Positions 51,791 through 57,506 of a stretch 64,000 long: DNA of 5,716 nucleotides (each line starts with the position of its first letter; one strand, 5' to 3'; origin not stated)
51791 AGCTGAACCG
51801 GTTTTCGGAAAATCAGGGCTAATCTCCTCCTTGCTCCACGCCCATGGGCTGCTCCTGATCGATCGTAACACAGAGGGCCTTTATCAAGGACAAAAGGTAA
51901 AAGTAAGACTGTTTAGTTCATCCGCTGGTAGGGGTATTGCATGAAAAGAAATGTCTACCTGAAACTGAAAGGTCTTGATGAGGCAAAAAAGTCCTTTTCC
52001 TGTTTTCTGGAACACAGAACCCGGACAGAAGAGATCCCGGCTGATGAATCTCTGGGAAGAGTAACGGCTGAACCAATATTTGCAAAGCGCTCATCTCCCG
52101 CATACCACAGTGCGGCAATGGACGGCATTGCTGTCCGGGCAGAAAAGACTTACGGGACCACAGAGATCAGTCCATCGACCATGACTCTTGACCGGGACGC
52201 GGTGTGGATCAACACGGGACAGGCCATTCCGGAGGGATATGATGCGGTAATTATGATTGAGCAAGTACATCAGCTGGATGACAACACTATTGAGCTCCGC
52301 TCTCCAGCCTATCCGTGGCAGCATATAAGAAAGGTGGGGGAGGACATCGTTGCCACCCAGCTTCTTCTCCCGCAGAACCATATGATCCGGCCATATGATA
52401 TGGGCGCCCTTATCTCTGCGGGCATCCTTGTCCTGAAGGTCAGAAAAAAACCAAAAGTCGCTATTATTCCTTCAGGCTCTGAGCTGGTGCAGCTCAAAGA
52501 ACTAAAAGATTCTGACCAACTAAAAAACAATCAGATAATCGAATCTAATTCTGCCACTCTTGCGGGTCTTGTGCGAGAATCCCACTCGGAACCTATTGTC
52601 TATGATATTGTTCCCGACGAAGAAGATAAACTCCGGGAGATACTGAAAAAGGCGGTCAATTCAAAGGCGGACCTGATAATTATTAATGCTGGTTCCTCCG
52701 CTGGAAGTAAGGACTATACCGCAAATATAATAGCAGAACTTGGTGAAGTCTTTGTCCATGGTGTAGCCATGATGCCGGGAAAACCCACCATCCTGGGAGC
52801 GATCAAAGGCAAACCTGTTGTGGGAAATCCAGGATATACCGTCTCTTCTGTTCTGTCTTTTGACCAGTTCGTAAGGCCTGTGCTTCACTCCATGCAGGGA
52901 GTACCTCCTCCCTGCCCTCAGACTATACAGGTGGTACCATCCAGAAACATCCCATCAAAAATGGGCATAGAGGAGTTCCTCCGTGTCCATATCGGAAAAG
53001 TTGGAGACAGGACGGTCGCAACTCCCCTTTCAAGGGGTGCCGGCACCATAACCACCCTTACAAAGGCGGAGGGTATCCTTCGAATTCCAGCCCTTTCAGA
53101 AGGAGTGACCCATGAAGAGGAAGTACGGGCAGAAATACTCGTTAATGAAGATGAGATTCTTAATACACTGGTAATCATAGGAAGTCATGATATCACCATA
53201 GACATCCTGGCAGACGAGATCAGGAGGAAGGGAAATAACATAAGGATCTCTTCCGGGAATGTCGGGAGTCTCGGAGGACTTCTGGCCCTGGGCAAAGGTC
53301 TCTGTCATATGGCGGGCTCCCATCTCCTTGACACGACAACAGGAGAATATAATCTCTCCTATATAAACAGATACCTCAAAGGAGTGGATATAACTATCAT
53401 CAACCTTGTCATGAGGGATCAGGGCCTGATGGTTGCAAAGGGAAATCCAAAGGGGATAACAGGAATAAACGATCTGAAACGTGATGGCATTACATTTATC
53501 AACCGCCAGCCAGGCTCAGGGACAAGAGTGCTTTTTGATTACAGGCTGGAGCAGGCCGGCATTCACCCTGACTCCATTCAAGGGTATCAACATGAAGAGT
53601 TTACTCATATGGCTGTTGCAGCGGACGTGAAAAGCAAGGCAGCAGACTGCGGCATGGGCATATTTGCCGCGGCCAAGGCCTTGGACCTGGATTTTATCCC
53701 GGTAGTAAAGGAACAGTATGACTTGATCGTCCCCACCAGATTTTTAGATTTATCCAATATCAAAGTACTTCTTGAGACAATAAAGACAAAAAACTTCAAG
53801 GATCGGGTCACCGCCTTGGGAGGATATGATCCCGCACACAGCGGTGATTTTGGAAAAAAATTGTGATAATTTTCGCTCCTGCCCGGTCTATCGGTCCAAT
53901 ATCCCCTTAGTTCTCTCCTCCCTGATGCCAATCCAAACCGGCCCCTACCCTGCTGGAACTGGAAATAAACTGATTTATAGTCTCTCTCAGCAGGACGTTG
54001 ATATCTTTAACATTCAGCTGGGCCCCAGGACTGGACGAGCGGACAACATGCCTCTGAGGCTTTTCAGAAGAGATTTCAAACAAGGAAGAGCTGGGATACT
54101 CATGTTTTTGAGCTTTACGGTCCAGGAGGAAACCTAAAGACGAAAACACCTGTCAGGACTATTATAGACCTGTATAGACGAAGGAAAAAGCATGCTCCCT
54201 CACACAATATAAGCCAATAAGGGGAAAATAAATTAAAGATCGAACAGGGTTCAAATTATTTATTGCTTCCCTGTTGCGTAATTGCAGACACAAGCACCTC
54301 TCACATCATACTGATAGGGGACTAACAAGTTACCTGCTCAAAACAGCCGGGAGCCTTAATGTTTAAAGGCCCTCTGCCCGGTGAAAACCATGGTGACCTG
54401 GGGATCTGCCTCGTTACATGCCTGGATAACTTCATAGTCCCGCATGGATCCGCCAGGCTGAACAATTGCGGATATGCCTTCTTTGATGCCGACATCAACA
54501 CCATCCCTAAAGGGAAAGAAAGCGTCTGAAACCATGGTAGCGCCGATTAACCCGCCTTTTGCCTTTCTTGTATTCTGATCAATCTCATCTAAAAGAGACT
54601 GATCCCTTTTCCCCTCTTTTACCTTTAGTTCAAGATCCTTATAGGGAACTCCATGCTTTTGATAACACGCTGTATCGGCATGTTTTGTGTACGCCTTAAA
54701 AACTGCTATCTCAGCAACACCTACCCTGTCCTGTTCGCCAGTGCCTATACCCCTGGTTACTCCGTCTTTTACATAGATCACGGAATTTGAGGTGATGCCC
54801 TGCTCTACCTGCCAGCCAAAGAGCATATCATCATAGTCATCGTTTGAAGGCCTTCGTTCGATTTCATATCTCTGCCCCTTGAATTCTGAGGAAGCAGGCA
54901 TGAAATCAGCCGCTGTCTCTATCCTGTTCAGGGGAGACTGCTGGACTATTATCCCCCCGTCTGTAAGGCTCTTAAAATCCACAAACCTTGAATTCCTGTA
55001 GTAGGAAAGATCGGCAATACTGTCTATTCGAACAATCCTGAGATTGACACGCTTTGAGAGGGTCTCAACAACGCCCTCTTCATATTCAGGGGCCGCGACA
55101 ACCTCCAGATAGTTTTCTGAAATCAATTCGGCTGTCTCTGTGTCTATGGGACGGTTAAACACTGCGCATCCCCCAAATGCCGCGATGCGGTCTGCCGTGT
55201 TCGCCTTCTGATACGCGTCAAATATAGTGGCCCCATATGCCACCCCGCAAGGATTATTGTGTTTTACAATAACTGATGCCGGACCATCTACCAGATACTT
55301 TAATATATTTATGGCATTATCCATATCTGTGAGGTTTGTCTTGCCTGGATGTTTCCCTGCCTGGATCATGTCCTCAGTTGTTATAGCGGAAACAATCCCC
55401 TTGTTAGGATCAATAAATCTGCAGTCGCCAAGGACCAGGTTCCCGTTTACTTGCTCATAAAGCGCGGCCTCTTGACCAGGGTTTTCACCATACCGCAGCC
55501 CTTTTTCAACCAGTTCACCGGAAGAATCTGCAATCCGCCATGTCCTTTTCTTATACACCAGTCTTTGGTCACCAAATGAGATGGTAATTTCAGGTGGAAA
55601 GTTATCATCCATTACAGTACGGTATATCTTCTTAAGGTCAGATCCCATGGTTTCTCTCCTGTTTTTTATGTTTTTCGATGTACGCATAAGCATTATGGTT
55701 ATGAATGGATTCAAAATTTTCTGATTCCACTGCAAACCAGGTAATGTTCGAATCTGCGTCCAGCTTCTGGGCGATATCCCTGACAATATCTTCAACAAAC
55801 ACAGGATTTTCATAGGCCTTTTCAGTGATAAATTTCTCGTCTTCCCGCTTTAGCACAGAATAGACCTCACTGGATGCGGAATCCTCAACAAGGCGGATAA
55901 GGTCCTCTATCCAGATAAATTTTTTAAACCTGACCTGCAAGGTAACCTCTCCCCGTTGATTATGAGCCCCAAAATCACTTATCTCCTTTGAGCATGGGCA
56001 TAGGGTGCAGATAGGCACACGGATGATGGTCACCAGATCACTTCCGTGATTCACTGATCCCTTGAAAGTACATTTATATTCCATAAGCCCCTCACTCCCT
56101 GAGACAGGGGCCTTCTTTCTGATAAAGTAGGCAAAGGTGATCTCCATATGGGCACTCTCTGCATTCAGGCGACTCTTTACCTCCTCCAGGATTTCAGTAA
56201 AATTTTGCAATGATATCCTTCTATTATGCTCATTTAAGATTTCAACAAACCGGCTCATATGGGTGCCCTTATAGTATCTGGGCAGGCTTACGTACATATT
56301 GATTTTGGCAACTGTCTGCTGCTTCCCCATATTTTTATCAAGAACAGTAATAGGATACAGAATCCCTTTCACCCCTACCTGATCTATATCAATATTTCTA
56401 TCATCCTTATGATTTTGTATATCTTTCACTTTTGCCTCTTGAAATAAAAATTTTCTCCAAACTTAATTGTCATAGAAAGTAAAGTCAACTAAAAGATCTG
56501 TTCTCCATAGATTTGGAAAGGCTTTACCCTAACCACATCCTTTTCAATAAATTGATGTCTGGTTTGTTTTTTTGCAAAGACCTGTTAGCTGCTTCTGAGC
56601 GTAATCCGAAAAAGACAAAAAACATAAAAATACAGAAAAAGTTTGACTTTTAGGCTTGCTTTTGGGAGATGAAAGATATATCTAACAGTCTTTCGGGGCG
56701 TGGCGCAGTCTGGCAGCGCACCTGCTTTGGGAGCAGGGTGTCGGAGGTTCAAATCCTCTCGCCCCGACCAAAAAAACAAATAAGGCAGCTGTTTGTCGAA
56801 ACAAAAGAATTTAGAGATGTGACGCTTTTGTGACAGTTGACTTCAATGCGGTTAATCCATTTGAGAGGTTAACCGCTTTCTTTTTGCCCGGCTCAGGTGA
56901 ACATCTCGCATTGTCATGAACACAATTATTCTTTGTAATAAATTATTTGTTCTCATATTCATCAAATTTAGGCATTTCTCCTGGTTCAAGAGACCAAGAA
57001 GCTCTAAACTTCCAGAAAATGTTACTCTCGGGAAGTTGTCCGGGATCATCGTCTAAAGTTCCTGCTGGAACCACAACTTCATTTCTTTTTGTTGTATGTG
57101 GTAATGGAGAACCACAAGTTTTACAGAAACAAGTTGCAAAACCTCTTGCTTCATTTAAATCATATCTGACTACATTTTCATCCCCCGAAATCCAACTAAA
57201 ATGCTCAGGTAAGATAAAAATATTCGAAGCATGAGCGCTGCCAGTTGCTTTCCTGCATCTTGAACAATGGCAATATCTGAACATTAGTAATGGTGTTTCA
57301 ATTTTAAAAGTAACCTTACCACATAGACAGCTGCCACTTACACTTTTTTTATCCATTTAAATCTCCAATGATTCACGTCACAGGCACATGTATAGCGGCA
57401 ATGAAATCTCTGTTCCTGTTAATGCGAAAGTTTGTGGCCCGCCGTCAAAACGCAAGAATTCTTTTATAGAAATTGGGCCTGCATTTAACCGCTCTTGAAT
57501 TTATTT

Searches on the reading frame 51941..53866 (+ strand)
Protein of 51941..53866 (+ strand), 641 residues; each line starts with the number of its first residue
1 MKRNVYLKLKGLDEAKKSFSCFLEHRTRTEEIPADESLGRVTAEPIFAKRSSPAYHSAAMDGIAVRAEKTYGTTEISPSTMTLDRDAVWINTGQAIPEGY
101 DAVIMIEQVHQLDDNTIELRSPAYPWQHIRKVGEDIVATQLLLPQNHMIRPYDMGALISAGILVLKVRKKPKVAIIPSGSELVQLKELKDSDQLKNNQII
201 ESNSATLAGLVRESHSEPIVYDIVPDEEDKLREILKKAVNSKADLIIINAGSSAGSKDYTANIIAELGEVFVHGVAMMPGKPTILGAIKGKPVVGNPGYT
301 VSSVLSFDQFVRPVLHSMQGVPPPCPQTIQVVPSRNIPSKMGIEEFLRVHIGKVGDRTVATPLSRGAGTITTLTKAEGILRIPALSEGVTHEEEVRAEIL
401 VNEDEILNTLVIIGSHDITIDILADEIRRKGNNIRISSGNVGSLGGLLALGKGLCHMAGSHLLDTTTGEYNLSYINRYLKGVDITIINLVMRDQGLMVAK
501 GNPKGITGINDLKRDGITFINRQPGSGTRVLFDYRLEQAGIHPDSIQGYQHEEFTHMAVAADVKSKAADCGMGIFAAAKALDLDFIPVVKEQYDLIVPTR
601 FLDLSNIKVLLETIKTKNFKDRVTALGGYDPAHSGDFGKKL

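Call 41: search_protein_families(library=pfam, proteins=[window:51941-53866:+])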
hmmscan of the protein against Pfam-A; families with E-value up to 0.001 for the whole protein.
window:51941-53866:+ (641 aa): 4 families
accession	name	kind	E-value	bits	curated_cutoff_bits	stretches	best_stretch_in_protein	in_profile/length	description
PF12727.12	PBP_like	-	2.7e-75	252.2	27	1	424-615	1-193/193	PBP superfamily domain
PF03453.22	MoeA_N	-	1.5e-38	132.4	30.8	1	14-161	5-160/160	MoeA N-terminal region (domain I and II)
PF00994.29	MoCF_biosynth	-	2e-24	86.3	26.6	1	175-316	2-143/144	Probable molybdopterin binding domain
PF03454.20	MoeA_C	-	1.3e-07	32.2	22.1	1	334-397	5-69/72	MoeA C-terminal region (domain IV)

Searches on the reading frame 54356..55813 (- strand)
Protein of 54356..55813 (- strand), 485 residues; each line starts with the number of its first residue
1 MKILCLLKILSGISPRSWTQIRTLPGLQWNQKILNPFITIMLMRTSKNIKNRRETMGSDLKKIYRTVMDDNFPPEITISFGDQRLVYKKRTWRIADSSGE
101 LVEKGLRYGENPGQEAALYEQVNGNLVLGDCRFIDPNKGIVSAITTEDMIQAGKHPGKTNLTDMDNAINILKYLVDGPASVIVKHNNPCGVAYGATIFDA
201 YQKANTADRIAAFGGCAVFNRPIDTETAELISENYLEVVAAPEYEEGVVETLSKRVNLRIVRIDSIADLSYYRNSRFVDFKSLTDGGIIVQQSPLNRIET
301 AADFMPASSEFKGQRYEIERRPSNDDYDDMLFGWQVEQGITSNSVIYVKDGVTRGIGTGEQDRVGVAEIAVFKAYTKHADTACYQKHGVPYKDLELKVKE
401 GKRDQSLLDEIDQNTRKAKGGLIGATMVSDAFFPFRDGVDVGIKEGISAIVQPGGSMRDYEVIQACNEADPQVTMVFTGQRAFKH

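Call 41: search_protein_families(library=pfam, proteins=[window:54356-55813:-])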
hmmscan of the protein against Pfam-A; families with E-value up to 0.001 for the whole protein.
window:54356-55813:- (485 aa): 1 family
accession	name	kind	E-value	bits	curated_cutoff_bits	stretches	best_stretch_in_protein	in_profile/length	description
PF01808.24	AICARFT_IMPCHas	-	2.7e-57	195.1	25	1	103-372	76-310/311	AICARFT/IMPCHase bienzyme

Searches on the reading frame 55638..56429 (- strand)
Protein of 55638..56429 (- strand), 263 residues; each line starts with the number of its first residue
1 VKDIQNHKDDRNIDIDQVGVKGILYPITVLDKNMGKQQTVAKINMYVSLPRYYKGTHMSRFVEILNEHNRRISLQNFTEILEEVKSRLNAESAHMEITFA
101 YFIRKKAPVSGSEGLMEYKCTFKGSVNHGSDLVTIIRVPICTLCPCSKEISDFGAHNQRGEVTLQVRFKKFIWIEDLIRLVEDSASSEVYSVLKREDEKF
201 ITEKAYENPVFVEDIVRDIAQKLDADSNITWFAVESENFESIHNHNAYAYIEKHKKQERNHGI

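Call 41: search_protein_families(library=pfam, proteins=[window:55638-56429:-])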
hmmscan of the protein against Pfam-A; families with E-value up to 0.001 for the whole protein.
window:55638-56429:- (263 aa): 1 family
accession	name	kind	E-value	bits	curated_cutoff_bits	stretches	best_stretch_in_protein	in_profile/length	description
PF02649.19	GCHY-1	-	4.4e-100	334.9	25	1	1-249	1-260/260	Type I GTP cyclohydrolase folE2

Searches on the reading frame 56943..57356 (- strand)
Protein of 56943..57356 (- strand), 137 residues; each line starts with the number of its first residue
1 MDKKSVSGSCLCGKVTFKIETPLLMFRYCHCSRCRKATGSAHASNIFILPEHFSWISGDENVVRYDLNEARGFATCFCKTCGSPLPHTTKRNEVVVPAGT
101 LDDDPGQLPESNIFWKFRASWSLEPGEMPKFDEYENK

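Call 41: search_protein_families(library=pfam, proteins=[window:56943-57356:-])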
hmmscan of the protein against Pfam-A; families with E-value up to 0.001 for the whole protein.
window:56943-57356:- (137 aa): 1 family
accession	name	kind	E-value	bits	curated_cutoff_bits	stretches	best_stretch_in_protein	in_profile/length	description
PF04828.22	GFA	-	4e-27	95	24.3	1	6-116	2-114/115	Glutathione-dependent formaldehyde-activating enzyme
